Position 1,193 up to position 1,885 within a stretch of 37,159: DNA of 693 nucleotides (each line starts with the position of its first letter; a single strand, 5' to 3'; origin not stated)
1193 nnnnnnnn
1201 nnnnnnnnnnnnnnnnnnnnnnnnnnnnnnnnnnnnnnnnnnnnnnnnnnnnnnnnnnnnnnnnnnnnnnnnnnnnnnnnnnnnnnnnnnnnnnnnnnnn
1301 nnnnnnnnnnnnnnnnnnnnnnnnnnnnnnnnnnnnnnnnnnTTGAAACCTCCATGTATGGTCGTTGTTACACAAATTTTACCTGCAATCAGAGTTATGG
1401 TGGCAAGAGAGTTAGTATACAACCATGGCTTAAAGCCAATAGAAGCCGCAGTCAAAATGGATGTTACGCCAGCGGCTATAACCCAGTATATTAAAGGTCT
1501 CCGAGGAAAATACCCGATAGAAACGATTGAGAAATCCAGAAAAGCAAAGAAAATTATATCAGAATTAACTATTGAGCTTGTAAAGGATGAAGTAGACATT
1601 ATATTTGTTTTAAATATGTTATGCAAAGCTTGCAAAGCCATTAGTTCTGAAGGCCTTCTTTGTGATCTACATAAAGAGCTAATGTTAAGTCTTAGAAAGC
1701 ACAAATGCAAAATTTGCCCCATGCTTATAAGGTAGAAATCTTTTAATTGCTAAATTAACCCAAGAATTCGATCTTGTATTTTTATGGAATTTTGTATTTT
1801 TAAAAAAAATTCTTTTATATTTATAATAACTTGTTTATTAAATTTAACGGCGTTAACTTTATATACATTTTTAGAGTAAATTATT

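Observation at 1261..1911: Two inverted copies of a TATA plus dual-palindrome promoter cassette flank a small HTH gene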

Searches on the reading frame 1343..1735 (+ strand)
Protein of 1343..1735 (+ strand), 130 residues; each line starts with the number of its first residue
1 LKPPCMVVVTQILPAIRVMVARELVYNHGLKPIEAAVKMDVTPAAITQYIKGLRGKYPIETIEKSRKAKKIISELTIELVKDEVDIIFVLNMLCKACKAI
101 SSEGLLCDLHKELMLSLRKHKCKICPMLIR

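Call 4: search_protein_families(library=pfam, proteins=[window:1343-1735:+], max_evalue=0.1)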
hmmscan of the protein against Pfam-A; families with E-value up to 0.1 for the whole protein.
window:1343-1735:+ (130 aa): 1 family
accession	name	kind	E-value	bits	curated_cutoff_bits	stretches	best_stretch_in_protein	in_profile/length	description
PF01381.28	HTH_3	-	0.041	14.4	23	1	27-55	7-34/55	Helix-turn-helix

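Call 9: search_protein_families(library=ncbifam, proteins=[window:1343-1735:+], max_evalue=0.01)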
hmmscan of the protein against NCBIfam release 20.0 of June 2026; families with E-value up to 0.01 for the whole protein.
window:1343-1735:+ (130 aa): 0 families

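Call 12: find_homologous_proteins(query=window:1358-1732:+, max_evalue=0.001)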
Query window:1358-1732:+ (125 aa): 3 proteins with E <= 0.001 among 5 candidates.
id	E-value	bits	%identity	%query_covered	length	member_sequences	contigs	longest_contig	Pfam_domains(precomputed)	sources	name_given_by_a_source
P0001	1.0e-71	256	98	100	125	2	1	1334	-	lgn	-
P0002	4.1e-31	125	55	98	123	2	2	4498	-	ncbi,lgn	-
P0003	7.7e-26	108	47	95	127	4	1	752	-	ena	-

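Call 14: find_encoding_contigs(protein=P0002, flank=5000)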
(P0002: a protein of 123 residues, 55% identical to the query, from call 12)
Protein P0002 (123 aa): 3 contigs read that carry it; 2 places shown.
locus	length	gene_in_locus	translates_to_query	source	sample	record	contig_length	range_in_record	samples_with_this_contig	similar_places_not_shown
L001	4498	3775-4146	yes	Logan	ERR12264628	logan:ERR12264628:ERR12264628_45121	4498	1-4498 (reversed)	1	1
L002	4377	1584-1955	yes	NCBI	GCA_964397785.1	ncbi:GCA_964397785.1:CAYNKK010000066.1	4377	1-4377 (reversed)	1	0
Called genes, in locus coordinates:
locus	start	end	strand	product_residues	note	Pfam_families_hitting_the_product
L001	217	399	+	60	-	-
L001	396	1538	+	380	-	PF00155:Aminotran_1_2 (weak), PF00266:Aminotran_5, PF05889:SepSecS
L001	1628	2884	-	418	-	PF01458:SUFBD_core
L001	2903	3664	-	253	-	PF00005:ABC_tran, PF13304:AAA_21 (faint)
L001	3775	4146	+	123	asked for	-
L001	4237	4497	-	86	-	?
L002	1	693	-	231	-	?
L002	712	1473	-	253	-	PF00005:ABC_tran, PF13304:AAA_21 (faint)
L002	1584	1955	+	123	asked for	-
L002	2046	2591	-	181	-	PF07155:ECF-ribofla_trS (faint), PF09515:Thia_YuaJ (weak)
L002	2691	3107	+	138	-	PF01402:RHH_1 (faint), PF08753:NikR_C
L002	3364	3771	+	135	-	PF02663:FmdE (weak)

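Call 16: find_encoding_contigs(protein=P0003, flank=5000)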
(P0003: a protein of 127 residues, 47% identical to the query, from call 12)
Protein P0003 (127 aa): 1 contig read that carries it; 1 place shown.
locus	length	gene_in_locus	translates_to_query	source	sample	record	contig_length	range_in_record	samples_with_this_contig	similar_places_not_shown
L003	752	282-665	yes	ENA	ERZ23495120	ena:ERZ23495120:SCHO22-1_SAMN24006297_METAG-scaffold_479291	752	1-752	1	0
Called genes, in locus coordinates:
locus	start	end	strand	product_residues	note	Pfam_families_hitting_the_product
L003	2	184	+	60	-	?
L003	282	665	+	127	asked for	-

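Call 17: find_encoding_contigs(protein=P0001, flank=5000)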
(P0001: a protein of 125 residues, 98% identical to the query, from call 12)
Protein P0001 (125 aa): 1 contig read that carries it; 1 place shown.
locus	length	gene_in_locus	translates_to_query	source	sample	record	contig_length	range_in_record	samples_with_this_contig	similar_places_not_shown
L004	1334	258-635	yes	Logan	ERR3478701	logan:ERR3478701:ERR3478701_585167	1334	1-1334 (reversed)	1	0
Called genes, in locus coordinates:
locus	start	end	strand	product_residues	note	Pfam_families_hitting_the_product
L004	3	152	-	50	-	?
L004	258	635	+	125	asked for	-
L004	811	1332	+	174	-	?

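Call 25: find_related_loci(query=A1, collection=genome_contigs, flank=5000)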
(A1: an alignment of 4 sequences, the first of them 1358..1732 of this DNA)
Query A1 (125 aa) in genome_contigs; peptide patterns used: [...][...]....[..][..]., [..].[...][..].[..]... (x = any residue, [..] = any of these).
142 stretches matched a pattern; 3 encode a relative of the query (tblastn E <= 1e-3); 3 distinct loci.
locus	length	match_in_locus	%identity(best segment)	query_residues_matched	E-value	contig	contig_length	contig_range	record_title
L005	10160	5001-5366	50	1-122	7e-34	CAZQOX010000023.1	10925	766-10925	MAG TPA_asm: uncultured Candidatus Bathyarchaeia archaeon isolate binchicken_co89_247 genome assembly, contig: NODE_1203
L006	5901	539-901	47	2-122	1e-31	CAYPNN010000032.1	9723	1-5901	MAG TPA_asm: uncultured Candidatus Bathyarchaeia archaeon isolate binchicken_co178_193 genome assembly, contig: NODE_842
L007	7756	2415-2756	45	1-114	2e-28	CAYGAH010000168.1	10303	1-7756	MAG TPA_asm: uncultured Candidatus Bathyarchaeia archaeon isolate ERP108616_co1_399 genome assembly, contig: k119_283647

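Call 31: search_protein_representatives(alignment_id=A1)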
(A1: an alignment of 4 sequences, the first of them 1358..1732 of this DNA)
Query: 4 sequences, 123 profile positions. Proteins with E-value up to 0.001 (for the whole library): 1161; up to 1e-10: 258; up to 1e-30: 3. The best 150 are listed.
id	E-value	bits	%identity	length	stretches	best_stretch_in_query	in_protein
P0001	2.3e-64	231.0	-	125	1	1-123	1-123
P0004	4.7e-34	133.1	-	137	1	1-115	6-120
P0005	2.1e-32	127.8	-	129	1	1-121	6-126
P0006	1.1e-30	122.2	-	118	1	3-120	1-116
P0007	3.2e-30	120.7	-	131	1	1-106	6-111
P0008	4.1e-29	117.1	-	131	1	2-120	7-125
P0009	5.4e-28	113.5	-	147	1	1-120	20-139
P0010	7.4e-28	113.1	-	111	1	14-121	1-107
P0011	1.3e-27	112.3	-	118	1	1-103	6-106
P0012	2.4e-27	111.4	-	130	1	2-122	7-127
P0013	7.6e-27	109.8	-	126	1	1-120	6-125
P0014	1.1e-26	109.3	-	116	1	3-103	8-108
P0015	1.3e-25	105.8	-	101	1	3-103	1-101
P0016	2.1e-24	101.9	-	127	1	1-121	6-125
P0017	3.8e-24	101.1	-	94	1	1-93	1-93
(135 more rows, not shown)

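Call 33: search_protein_families(library=ncbifam, alignment_id=A2, max_evalue=0.001)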
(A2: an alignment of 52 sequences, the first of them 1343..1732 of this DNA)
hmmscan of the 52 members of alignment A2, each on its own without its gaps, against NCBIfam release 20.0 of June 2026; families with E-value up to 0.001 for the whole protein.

A. member 1, window:1343-1732:+ (130 aa): 0 families

B. families by the number of members that match (of 52 scanned): 10 families
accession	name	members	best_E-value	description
NF033788.1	HTH_metalloreg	6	3.1e-06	metalloregulator ArsR/SmtB family transcription factor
TIGR02937.1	sigma70-ECF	6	3.1e-05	sigma-70 family RNA polymerase sigma factor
NF052532.1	TransRegPagRBaca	4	0.00023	transcriptional repressor PagR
TIGR00180.1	parB_part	4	0.00025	ParB/RepB/Spo0J family partition protein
TIGR03830.1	CxxCG_CxxCG_HTH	3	0.00022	type II TA system antitoxin MqsA family protein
NF008273.0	PRK11050.1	1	9.3e-05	manganese-binding transcriptional regulator MntR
NF040642.1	sulf_sens_BigR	1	0.00039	sulfite-sensing transcriptional repressor BigR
NF053881.1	TransRegDeoRBac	1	0.00041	DNA-binding transcriptional repressor DeoR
TIGR00721.1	tfx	1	0.00062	Tfx family DNA-binding protein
NF006158.0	PRK08301.1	1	0.00084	RNA polymerase sporulation sigma factor SigE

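Call 34: search_protein_families(library=pfam, alignment_id=A2, max_evalue=0.001)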
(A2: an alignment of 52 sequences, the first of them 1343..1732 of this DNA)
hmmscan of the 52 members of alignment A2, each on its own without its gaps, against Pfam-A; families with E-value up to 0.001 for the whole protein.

A. member 1, window:1343-1732:+ (130 aa): 0 families

B. families by the number of members that match (of 52 scanned): 26 families (the first 25 are shown)
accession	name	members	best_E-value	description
PF01381.28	HTH_3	30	8.6e-08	Helix-turn-helix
PF13744.12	HTH_37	16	1e-06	Helix-turn-helix domain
PF17762.8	HTH_ParB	14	2.1e-06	ParB HTH domain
PF13560.12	HTH_31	10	2.9e-06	Helix-turn-helix domain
PF13412.12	HTH_24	7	2.4e-06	Winged helix-turn-helix DNA-binding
PF13384.12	HTH_23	7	9.7e-05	Homeodomain-like domain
PF01022.26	HTH_5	6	4e-07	Bacterial regulatory protein, arsR family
PF12802.13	MarR_2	4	0.00038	MarR family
PF15943.11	YdaS_toxin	3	0.00013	Bacterial toxin YdaS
PF09048.16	Cro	3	0.00018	Cro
PF04545.22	Sigma70_r4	3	0.00048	Sigma-70, region 4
PF20432.4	Xre-like-HTH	2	0.00011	Antitoxin Xre-like helix-turn-helix domain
PF08281.18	Sigma70_r4_2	2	0.00013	Sigma-70, region 4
PF24034.1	DUF7343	2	0.00019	Domain of unknown function (DUF7343)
PF04467.17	DUF483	2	0.00035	Protein of unknown function (DUF483)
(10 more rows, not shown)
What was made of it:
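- On XRE/Cro-C1 type HTH (Pfam PF01381 HTH_3): 30 of 52 family members match at 1e-3 or better, best 8.6e-8 (call 34).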

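Call 35: search_solved_structures(query=A2, max_evalue=1)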
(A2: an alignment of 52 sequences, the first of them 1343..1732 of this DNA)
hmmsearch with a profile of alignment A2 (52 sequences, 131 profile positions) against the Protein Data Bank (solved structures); distinct sequences matched with E-value up to 1: 55.
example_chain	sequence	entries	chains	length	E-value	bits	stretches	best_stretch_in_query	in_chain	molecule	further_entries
28tn_A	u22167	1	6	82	9.6e-05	25.6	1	25-74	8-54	lambda repressor-like protein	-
2zkz_A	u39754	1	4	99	0.00087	22.5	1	16-63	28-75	Transcriptional repressor pagR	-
7t8i_A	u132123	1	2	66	0.0015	21.7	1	22-66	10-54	Phage element (ICEBs1)transcriptional regulator (Xre family)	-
3tgn_A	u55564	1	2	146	0.0038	20.4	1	24-87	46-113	Adc operon repressor AdcR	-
2a6c_A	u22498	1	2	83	0.0045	20.2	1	20-53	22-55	Helix-turn-helix motif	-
8tac_A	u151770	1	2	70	0.0087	19.2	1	22-67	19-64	DBP48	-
1rzs_A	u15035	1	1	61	0.014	18.6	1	24-52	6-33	Regulatory protein cro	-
3op9_A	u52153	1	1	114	0.016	18.4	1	23-82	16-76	Pli0006 protein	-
3hrs_A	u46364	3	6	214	0.017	18.3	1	28-91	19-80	Metalloregulator ScaR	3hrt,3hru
4omy_A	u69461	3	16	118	0.017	18.3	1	17-61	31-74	NolR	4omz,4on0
7bhy_A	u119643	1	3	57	0.018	18.2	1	21-56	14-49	Deoxyribonucleoside regulator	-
2wiu_B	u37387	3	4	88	0.024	17.8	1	23-52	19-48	HTH-TYPE TRANSCRIPTIONAL REGULATOR HIPB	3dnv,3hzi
2pij_A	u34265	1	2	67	0.025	17.8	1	26-67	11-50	Prophage Pfl 6 Cro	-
5k98_B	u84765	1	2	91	0.028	17.6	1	23-50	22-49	Antitoxin HipB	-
4pzj_A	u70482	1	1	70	0.035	17.3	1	29-52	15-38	Transcriptional regulator, LysR family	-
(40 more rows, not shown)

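Call 38: find_homologous_proteins(query=A2, max_evalue=1e-8)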
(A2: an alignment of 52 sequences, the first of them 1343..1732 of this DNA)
Query A2 (52 sequences) (130 aa, profile of the alignment): 775 proteins with E <= 1e-8 among 3508 candidates; the best 120 are listed.
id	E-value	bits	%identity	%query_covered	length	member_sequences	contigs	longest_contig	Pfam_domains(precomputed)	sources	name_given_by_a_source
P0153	1.1e-41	160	50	93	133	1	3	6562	-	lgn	-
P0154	1.5e-40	156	27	94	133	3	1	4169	PF09048.18,PF01381.29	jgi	-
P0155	2.1e-40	156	29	94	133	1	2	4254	-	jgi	-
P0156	2.4e-40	155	50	95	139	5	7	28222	PF01381.29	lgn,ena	-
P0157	4.0e-40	155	66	96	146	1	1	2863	-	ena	-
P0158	5.4e-40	154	33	94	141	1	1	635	PF01381.29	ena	-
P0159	6.1e-40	154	52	96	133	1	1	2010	-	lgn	-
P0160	8.4e-40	154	31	94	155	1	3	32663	-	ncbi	-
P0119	2.3e-39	152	28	94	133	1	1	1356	PF01381.29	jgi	jgi:predicted transcriptional regulator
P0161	2.7e-39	152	30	94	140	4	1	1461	-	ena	-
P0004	3.0e-39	152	48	98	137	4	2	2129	-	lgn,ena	-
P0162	3.2e-39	152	30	94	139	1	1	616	PF01381.29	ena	-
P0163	4.9e-39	151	29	96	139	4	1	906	-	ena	-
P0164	5.6e-39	151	29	96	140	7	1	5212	PF01381.29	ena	-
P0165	1.1e-38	150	32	94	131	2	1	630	-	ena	-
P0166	1.1e-38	150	25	94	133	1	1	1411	PF09048.18,PF01381.29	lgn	-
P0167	1.2e-38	150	29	96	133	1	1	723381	PF01381.29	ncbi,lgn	-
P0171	1.7e-38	149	30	94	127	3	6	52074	PF01381.29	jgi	-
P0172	1.7e-38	149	33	94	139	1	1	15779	PF01381.29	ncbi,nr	ncbi:MAG: transcriptional regulator [Candidatus Bathyarchaeum sp.]|nr:MAG: transcriptional regulator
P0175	2.1e-38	149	28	94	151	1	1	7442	PF01381.29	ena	-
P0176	2.1e-38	149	26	94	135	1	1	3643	PF01381.29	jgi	-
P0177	2.2e-38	149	29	94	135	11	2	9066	PF01381.29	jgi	-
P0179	2.5e-38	149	30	94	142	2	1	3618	PF01381.29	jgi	jgi:predicted transcriptional regulator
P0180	2.6e-38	149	31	94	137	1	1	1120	PF01381.29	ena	-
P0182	3.1e-38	149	31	94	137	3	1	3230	PF01381.29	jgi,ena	-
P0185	3.3e-38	148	31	94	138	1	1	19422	PF01381.29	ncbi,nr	ncbi:MAG: helix-turn-helix domain-containing protein [Candidatus Bathyarchaeota archaeon]|nr:helix-t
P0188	3.8e-38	148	28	94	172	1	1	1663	PF01381.29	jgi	jgi:predicted transcriptional regulator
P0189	3.8e-38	148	28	94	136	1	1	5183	PF01381.29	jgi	jgi:hypothetical protein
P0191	4.1e-38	148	30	94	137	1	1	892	PF01381.29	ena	-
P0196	4.8e-38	148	27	94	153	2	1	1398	PF09048.18,PF01381.29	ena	-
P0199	6.2e-38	148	27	94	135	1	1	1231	PF01381.29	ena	-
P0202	6.2e-38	148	31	94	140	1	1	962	PF01381.29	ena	-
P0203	6.7e-38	147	23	94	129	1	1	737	PF01381.29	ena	-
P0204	7.4e-38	147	27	94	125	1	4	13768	PF20432.5,PF01381.29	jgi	jgi:predicted transcriptional regulator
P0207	8.7e-38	147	27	94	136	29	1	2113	PF09048.18,PF01381.29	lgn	-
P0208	9.2e-38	147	30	95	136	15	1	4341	PF01381.29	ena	-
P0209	1.0e-37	147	31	95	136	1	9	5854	PF01381.29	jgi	-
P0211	1.1e-37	147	28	96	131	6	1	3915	PF01381.29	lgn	-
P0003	1.3e-37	147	49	96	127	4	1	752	-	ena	-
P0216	1.4e-37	146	27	94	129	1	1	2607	PF01381.29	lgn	-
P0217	1.5e-37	146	31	94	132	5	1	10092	PF01381.29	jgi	jgi:predicted transcriptional regulator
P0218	1.6e-37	146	30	94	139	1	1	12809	PF01381.29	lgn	-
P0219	1.6e-37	146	24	94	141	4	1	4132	PF01381.29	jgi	jgi:hypothetical protein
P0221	1.7e-37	146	25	94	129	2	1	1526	PF09048.18,PF01381.29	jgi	jgi:predicted transcriptional regulator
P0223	1.8e-37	146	32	94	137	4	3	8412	PF01381.29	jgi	jgi:predicted transcriptional regulator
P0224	1.8e-37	146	29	94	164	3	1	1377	PF01381.29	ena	-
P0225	1.9e-37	146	31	95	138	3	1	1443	PF01381.29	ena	-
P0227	1.9e-37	146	33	94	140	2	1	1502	PF01381.29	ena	-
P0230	2.0e-37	146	26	94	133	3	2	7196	PF09048.18,PF01381.29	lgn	-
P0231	2.1e-37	146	28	94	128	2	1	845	PF01381.29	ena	-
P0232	2.2e-37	146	30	96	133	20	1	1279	PF09048.18,PF01381.29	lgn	-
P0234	2.3e-37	146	29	94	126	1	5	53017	PF01381.29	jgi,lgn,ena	-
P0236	2.4e-37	146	30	94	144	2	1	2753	PF01381.29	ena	-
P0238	2.5e-37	146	28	94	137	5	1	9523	PF01381.29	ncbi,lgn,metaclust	metaclust:\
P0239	2.5e-37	146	31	96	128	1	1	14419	PF01381.29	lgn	-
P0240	2.6e-37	146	30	96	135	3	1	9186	PF09048.18,PF01381.29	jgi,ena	-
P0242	2.8e-37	145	27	94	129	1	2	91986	PF09048.18,PF01381.29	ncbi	ncbi:MAG: helix-turn-helix domain-containing protein [Candidatus Bathyarchaeia archaeon]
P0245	3.3e-37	145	31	94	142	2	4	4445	PF01381.29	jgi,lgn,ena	jgi:predicted transcriptional regulator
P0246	3.3e-37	145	25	94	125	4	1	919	PF01381.29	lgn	-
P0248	3.4e-37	145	31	94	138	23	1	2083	PF01381.29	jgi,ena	jgi:predicted transcriptional regulator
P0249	3.5e-37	145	25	94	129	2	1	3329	PF01381.29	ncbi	ncbi:MAG: helix-turn-helix domain-containing protein [Candidatus Bathyarchaeia archaeon]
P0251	3.6e-37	145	28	94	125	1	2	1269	PF01381.29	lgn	-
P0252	3.6e-37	145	27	94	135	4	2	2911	PF01381.29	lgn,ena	-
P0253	3.7e-37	145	29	94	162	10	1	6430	PF01381.29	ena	-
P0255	3.8e-37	145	29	94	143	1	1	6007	PF01381.29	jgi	jgi:predicted transcriptional regulator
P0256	4.2e-37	145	28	94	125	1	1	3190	PF20432.5,PF01381.29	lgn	-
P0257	4.2e-37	145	26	94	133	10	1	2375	PF09048.18,PF01381.29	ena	-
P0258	4.3e-37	145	29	94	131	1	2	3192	PF01381.29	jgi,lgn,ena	-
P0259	4.4e-37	145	31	96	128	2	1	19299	PF01381.29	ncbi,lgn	ncbi:MAG: helix-turn-helix domain-containing protein [Nitrososphaeria archaeon]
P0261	4.6e-37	145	31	96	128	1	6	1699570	PF01381.29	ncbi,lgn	ncbi:MAG: helix-turn-helix domain-containing protein [Nitrososphaeria archaeon]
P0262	4.6e-37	145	35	82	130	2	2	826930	PF01381.29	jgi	-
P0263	4.7e-37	145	29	94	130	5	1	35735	PF09048.18,PF01381.29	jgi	jgi:hypothetical protein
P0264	4.8e-37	145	31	96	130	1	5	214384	PF01381.29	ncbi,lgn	ncbi:MAG: helix-turn-helix domain-containing protein [Nitrososphaeria archaeon]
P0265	5.1e-37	145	28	94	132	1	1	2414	PF09048.18,PF01381.29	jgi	jgi:predicted transcriptional regulator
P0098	5.2e-37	145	25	94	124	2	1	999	PF09048.18,PF01381.29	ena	-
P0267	5.5e-37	145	24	94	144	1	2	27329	PF09048.18,PF01381.29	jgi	jgi:hypothetical protein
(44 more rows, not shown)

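Call 40: find_related_loci(query=A3, collection=metagenome_contigs, flank=4000)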
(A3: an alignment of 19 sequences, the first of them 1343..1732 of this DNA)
Query A3 (130 aa) in metagenome_contigs; peptide patterns used: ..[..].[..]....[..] (x = any residue, [..] = any of these).
260 stretches matched a pattern; 240 encode a relative of the query (tblastn E <= 1e-3); the best 80 are kept; 80 distinct loci.
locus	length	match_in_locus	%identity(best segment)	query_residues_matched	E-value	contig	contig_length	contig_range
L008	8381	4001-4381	56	1-127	1e-40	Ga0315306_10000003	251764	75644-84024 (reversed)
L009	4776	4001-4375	48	1-125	9e-40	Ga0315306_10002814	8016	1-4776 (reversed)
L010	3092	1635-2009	49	1-125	1e-39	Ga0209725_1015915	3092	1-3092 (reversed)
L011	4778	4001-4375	48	1-125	9e-40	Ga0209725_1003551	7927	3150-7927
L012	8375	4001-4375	50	1-125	3e-39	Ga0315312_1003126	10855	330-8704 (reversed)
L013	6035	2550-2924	47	1-125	3e-39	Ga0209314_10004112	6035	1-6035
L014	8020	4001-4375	49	1-125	3e-39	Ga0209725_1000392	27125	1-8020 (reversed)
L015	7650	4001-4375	50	1-125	6e-39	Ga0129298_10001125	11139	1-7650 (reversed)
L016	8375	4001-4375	50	1-125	6e-39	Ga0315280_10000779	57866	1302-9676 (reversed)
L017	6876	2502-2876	47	1-125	1e-38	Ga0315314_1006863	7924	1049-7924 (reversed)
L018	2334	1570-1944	48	1-125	2e-38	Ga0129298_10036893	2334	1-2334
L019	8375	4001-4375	50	1-125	3e-38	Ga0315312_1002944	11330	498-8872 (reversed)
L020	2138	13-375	51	1-121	3e-38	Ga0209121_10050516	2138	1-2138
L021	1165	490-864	50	1-125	3e-39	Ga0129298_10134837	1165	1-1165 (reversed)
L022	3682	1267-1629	49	1-121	5e-38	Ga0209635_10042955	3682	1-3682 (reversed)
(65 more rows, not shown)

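Call 45: find_encoding_contigs(protein=P0157, flank=5000)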
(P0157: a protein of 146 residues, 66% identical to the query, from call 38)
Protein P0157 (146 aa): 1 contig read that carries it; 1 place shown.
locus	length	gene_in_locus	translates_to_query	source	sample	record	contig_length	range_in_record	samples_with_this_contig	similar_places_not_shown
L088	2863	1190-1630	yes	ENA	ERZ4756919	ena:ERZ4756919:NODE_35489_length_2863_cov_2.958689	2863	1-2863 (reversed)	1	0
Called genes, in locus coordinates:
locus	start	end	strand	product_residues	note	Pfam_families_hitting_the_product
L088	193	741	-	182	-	PF11848:DUF3368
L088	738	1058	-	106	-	PF03683:UPF0175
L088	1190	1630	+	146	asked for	-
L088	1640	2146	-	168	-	-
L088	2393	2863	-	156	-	?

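Call 57: predict_structure(alignment_id=A2)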
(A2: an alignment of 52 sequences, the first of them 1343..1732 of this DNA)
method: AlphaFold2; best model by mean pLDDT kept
length: 130 residues; sequences in the alignment: 52
mean_pLDDT: 95.2   pTM: 0.88
mean pLDDT of the five models: 95.2, 94.8, 94.1, 93.7, 92.8
residues with pLDDT >= 90: 117; 70-90: 13; 50-70: 0; < 50: 0
segments of 3 or more residues with pLDDT < 50: none
pLDDT, mean of each block of 10 residues (from residue 1): 94 96 98 98 97 88 96 98 98 97 95 92 89
secondary structure, 60 per line:
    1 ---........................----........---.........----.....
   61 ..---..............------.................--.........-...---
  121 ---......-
elements in order: H4-27 H32-39 H43-51 H56-62 H66-79 H86-102 H105-113 H124-129
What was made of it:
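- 1343..1735 (+): Regulator gene: 130-aa protein with an XRE-type HTH (recognition helix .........), an N-terminal MKPPC, and a C-terminal CxxC...C-x2-H...CxxC motif. AF2 pLDDT 95, all helical (call 57).
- The model is confident, at pLDDT 95 (call 57).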
